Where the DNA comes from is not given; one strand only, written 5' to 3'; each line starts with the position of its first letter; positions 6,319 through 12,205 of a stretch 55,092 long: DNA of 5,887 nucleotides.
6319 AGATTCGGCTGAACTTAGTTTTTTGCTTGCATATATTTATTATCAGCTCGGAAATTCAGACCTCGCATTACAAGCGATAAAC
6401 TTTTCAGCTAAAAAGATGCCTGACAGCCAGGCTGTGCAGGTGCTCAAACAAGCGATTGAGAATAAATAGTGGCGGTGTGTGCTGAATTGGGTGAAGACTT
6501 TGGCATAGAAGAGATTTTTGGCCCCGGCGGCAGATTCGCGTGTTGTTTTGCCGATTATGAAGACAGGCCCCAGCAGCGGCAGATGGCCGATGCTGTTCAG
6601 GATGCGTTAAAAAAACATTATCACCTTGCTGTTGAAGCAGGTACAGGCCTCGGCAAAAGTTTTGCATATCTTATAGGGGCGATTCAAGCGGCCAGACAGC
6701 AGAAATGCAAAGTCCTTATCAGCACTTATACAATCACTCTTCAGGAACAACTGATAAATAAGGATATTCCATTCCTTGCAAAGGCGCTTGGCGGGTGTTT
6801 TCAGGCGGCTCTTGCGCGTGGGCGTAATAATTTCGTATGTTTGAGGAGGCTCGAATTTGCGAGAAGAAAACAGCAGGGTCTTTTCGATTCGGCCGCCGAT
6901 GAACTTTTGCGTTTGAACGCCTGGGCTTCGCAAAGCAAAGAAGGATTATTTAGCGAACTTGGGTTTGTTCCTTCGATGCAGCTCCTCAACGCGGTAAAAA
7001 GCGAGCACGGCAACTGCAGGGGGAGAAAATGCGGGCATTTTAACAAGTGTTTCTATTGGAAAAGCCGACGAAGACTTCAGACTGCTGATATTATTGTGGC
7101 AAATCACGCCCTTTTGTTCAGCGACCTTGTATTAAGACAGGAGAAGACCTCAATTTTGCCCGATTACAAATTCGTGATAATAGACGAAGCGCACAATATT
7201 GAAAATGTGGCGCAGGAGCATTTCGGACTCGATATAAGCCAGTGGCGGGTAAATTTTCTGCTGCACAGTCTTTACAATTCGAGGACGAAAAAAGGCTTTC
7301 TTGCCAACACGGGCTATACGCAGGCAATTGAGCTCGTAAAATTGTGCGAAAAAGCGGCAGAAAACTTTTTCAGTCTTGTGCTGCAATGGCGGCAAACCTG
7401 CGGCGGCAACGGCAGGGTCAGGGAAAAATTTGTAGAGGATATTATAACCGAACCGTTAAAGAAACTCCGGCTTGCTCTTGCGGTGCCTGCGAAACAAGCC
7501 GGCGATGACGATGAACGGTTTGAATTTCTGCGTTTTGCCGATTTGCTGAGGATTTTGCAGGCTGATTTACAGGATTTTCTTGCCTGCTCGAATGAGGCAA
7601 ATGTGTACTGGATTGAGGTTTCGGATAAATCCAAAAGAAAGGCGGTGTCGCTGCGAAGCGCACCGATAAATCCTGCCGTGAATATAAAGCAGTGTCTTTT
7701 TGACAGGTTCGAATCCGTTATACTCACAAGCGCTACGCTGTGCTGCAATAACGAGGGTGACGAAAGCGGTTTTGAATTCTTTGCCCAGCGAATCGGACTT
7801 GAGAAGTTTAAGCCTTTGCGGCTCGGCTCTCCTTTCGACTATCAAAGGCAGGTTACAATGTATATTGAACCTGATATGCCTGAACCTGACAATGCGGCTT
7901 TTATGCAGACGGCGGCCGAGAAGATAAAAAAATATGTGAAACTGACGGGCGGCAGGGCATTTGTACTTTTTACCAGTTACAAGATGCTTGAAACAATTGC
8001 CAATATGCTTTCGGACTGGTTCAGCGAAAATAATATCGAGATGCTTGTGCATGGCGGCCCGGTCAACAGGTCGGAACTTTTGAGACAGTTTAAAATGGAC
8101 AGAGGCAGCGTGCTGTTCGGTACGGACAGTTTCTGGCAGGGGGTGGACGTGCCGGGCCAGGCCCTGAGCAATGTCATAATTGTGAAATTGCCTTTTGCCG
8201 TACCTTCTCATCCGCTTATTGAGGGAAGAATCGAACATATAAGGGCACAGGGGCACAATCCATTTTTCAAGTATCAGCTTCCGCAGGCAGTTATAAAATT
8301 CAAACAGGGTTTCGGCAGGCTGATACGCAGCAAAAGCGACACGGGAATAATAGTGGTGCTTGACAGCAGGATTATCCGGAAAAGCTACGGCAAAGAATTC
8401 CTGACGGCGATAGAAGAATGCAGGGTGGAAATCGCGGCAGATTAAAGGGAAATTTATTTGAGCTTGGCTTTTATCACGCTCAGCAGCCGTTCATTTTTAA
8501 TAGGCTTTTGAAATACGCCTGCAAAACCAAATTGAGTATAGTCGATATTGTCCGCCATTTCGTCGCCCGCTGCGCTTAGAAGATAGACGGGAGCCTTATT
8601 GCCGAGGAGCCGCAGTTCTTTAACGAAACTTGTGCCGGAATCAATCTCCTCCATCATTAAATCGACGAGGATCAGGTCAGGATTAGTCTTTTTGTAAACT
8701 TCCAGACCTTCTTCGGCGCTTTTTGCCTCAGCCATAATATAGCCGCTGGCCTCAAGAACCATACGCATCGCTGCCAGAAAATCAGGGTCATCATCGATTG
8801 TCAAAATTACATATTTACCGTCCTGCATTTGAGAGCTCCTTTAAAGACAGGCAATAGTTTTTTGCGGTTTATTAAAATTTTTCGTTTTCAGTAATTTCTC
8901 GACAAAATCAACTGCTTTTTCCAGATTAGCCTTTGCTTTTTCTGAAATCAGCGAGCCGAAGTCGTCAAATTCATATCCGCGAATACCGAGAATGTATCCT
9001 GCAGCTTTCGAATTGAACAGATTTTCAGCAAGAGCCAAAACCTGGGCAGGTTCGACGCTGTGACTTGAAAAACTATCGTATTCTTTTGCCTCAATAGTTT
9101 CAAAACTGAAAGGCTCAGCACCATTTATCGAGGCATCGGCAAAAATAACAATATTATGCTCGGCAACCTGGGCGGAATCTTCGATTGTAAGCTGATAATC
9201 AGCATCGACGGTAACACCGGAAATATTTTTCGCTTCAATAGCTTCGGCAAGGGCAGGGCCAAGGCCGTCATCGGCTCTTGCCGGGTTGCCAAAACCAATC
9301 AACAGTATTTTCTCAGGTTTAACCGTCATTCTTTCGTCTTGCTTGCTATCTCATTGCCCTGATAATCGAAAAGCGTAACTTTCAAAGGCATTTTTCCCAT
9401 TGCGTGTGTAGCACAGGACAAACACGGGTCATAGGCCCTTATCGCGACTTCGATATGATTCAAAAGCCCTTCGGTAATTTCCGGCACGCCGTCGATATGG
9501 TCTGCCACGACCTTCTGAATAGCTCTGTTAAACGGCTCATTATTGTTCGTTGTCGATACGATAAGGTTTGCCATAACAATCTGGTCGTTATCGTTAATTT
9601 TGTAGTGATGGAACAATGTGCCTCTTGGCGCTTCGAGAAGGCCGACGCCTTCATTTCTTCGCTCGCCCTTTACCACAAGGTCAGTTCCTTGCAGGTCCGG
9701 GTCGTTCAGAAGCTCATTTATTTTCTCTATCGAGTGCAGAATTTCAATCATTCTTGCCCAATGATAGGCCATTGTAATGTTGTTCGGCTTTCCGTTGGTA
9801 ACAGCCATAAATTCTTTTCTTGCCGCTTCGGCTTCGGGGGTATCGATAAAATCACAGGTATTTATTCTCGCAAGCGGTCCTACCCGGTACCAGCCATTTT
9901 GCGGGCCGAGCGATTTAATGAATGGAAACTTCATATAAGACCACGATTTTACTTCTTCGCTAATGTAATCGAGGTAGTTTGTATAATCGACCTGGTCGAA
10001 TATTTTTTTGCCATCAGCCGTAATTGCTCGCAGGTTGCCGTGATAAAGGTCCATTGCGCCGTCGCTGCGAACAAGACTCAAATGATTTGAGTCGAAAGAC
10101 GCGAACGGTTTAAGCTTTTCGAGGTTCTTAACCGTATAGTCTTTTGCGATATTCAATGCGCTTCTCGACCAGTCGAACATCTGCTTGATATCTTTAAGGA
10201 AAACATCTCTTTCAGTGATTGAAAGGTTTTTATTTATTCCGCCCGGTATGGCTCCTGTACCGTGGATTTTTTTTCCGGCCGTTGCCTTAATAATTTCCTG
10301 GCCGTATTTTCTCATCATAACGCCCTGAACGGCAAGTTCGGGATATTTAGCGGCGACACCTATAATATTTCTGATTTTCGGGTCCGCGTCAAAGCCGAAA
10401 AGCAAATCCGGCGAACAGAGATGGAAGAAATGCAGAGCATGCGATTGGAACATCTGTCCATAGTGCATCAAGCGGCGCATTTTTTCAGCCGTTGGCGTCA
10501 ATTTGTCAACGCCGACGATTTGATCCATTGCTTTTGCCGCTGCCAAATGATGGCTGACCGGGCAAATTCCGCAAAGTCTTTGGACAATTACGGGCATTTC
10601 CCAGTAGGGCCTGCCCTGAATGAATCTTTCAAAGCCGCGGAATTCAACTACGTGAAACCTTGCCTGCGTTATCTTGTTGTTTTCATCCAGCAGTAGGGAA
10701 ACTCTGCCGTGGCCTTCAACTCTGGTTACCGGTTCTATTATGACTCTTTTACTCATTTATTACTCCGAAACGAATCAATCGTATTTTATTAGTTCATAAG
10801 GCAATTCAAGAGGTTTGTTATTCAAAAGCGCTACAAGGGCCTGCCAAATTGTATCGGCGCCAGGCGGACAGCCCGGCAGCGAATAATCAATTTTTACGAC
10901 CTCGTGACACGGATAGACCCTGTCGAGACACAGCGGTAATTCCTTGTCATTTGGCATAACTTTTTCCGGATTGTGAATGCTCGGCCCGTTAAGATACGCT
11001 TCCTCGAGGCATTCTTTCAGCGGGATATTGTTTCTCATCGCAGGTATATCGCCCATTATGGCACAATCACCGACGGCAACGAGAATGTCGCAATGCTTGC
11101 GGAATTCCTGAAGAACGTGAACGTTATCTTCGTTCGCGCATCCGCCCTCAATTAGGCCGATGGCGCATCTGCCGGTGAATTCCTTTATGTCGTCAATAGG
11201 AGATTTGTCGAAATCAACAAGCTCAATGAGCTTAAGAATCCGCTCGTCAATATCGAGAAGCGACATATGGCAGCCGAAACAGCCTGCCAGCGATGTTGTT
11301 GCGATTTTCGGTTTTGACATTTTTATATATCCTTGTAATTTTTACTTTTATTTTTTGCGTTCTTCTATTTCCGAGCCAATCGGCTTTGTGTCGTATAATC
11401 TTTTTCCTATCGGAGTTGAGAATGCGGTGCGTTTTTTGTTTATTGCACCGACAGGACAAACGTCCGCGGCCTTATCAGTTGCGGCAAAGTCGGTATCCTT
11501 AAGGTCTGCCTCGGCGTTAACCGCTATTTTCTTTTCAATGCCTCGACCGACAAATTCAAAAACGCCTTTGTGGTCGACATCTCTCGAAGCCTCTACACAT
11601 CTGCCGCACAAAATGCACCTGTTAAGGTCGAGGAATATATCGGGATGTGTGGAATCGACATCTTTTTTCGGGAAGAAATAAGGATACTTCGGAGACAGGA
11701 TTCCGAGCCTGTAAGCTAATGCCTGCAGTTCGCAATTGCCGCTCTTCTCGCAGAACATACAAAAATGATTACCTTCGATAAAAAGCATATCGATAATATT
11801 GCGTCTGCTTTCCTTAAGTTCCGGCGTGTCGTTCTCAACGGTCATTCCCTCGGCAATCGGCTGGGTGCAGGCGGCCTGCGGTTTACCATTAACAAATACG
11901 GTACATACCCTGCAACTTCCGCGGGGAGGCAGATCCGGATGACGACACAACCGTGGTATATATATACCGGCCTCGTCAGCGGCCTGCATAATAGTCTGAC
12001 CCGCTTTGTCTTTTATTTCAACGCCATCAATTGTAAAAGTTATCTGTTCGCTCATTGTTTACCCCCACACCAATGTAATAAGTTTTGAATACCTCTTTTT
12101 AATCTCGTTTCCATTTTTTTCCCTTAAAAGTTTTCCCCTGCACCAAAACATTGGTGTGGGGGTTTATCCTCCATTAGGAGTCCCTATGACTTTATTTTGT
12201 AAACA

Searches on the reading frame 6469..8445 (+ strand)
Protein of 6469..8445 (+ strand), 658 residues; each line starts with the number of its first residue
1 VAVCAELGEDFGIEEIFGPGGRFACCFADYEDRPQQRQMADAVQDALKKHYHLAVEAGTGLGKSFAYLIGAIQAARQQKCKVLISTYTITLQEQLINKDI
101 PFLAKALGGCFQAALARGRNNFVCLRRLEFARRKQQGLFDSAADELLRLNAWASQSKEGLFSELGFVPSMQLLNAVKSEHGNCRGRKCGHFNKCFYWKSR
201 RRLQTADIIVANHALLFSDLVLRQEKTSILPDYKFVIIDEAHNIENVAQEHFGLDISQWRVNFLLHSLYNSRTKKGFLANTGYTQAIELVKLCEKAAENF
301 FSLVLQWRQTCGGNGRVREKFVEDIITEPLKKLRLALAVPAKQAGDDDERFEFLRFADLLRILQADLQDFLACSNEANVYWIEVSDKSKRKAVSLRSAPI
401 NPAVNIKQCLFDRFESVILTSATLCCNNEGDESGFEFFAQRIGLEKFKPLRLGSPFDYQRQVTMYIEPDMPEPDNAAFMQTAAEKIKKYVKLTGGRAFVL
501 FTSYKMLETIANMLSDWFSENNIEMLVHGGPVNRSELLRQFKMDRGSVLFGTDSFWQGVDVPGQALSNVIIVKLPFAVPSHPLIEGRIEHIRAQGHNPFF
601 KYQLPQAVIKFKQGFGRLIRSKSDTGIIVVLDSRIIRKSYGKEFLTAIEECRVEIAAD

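Call 75: search_protein_families(library=pfam, proteins=[window:6469-8445:+], max_evalue=0.00001)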
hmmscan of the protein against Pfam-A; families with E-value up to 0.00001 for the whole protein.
window:6469-8445:+ (658 aa): 4 families
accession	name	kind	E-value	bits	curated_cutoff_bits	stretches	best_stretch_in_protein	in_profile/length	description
PF13307.12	Helicase_C_2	-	2.6e-47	161.5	25.3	1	486-650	1-169/170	Helicase C-terminal domain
PF00270.35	DEAD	-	3.9e-15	56.4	26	0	41-98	6-64/167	DEAD/DEAH box helicase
PF06733.21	DEAD_2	-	4.7e-11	43.1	21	1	190-258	102-169/172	DEAD_2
PF04851.21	ResIII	-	2.8e-08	34.3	22.5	0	30-98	2-72/164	Type III restriction enzyme, res subunit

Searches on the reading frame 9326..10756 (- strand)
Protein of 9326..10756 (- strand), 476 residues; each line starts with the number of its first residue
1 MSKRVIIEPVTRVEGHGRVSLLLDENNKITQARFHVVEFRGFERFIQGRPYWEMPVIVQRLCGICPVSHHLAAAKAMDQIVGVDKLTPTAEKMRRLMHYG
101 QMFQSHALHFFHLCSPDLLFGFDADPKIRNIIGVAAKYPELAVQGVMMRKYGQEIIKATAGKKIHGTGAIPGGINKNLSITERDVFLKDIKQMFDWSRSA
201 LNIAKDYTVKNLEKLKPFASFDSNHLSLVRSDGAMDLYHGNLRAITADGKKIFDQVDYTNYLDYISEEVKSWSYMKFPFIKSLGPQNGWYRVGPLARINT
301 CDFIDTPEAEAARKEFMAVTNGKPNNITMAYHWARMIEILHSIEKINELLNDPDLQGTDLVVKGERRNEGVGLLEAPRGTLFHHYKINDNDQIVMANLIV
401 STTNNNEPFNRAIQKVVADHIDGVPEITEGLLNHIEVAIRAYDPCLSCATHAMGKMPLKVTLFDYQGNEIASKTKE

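Call 15: search_protein_families(library=pfam, proteins=[window:9326-10756:-], max_evalue=0.001)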
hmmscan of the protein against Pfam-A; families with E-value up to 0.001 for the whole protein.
window:9326-10756:- (476 aa): 1 family
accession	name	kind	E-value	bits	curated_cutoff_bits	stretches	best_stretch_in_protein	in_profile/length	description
PF00374.24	NiFeSe_Hases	-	5.7e-33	115.1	25.8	2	40-117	1-77/508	Nickel-dependent hydrogenase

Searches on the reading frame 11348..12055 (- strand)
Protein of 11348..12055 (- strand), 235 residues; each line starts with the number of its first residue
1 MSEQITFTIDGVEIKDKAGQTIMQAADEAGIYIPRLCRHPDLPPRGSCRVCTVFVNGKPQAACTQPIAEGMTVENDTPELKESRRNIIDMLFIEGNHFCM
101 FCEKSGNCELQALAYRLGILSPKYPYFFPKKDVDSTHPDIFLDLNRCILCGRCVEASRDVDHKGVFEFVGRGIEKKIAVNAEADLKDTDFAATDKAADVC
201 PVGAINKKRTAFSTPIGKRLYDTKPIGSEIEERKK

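Call 15: search_protein_families(library=pfam, proteins=[window:11348-12055:-], max_evalue=0.001)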
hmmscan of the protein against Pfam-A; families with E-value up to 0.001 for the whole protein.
window:11348-12055:- (235 aa): 8 families
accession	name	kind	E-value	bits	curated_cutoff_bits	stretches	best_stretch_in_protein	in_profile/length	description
PF13510.11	Fer2_4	-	3.9e-20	72.1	22.8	1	3-77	2-81/82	2Fe-2S iron-sulfur cluster binding domain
PF10588.14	NADH-G_4Fe-4S_3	-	1.9e-14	53.3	27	1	84-119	1-36/40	NADH-ubiquinone oxidoreductase-G iron-sulfur binding region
PF13459.11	Fer4_15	-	4.8e-12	46.8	22.4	1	140-205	1-64/66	4Fe-4S single cluster domain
PF22117.2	Fer4_Nqo3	-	1.5e-10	41.6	27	1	139-205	3-66/67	NADH-quinone oxidoreductase subunit 3, ferredoxin-like domain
PF00111.32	Fer2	-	5.1e-09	36.4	21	1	9-60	3-53/77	2Fe-2S iron-sulfur cluster binding domain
PF00037.32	Fer4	-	8.3e-05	22.7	21.1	0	142-156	3-17/24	4Fe-4S binding domain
PF12838.12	Fer4_7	-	0.00033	21.5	27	1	146-204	1-52/52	4Fe-4S dicluster domain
PF12797.12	Fer4_2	-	0.00053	20.2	24.5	1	139-156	2-19/22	4Fe-4S binding domain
